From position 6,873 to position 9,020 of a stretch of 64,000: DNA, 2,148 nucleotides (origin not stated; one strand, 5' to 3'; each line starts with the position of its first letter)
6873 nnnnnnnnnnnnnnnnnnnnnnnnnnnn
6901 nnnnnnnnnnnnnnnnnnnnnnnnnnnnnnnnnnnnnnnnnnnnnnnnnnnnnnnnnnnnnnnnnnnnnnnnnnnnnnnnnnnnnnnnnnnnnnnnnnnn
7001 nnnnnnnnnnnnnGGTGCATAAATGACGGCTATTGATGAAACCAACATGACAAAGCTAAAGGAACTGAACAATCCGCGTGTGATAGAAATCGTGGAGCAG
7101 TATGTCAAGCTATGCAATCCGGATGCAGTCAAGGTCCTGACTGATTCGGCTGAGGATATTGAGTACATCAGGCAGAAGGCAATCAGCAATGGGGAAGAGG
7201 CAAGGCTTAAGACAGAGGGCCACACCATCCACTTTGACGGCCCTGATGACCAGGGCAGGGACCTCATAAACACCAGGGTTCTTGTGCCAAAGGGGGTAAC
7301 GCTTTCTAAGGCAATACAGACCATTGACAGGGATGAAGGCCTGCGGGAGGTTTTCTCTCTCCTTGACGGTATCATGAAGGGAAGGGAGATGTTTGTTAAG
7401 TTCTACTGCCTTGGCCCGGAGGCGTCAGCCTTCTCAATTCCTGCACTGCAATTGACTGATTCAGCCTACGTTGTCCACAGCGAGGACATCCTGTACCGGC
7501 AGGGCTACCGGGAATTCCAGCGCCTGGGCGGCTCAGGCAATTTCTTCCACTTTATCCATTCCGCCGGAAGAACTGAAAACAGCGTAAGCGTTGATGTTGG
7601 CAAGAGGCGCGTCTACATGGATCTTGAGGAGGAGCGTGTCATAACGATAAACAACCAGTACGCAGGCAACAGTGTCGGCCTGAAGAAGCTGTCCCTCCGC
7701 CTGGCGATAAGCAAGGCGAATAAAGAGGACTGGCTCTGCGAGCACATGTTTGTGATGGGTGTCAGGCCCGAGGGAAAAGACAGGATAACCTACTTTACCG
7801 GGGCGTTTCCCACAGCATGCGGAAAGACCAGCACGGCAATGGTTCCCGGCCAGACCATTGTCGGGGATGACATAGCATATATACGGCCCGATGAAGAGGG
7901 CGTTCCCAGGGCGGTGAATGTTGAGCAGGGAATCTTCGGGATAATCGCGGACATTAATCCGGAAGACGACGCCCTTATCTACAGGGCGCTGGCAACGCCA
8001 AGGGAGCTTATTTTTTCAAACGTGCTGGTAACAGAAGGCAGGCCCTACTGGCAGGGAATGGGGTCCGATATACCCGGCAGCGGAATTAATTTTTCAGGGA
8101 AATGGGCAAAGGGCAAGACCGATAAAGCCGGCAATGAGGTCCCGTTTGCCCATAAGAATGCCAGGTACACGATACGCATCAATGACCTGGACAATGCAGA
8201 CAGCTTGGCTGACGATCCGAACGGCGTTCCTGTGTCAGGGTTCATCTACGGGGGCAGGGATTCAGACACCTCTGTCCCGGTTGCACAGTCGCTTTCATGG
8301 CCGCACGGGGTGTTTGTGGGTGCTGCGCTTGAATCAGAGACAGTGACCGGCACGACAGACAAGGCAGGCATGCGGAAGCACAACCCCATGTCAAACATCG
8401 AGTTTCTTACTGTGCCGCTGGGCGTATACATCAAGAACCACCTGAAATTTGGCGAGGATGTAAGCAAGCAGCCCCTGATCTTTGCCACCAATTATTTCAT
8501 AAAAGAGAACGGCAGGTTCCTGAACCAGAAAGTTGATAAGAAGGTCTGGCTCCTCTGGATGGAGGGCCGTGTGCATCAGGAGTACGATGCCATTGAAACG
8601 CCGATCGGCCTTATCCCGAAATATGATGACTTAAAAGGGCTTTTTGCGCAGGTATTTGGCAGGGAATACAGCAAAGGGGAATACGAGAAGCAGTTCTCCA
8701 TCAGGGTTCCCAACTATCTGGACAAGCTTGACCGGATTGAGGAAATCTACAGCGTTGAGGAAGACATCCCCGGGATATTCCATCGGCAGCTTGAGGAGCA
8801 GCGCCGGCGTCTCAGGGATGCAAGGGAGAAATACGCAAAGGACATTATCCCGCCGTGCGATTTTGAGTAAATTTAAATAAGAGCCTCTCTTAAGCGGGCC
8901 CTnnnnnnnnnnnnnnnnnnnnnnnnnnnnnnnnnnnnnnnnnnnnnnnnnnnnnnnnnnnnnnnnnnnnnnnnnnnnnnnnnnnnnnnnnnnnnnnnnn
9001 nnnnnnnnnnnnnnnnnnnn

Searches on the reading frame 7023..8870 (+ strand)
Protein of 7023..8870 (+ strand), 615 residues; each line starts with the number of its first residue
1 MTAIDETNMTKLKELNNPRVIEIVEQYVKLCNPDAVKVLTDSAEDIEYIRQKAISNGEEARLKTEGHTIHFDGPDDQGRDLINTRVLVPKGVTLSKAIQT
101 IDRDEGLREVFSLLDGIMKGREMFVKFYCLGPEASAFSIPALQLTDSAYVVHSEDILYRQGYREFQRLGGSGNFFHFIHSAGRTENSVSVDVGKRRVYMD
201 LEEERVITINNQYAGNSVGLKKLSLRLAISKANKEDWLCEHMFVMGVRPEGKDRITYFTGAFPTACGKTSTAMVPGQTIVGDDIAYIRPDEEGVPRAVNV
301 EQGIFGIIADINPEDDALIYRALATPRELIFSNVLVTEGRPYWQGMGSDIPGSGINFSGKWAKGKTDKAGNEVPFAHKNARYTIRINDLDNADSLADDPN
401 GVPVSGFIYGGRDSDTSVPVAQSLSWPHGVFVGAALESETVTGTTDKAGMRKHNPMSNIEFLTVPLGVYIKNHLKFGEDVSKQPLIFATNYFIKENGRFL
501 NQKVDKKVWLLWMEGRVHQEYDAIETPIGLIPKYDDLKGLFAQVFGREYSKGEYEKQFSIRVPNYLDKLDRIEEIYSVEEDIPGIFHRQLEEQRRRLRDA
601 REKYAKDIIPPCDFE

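Call 81: search_protein_families(library=pfam, proteins=[window:7023-8870:+], max_evalue=0.00001)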
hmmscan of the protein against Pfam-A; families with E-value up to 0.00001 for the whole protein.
window:7023-8870:+ (615 aa): 2 families
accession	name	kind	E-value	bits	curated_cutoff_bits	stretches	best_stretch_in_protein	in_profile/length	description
PF00821.23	PEPCK_GTP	-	7.3e-101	337.9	23.8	1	237-596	1-357/357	Phosphoenolpyruvate carboxykinase C-terminal P-loop domain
PF17297.7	PEPCK_N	-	2.3e-59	201.1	23.8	1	24-232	3-217/218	Phosphoenolpyruvate carboxykinase N-terminal domain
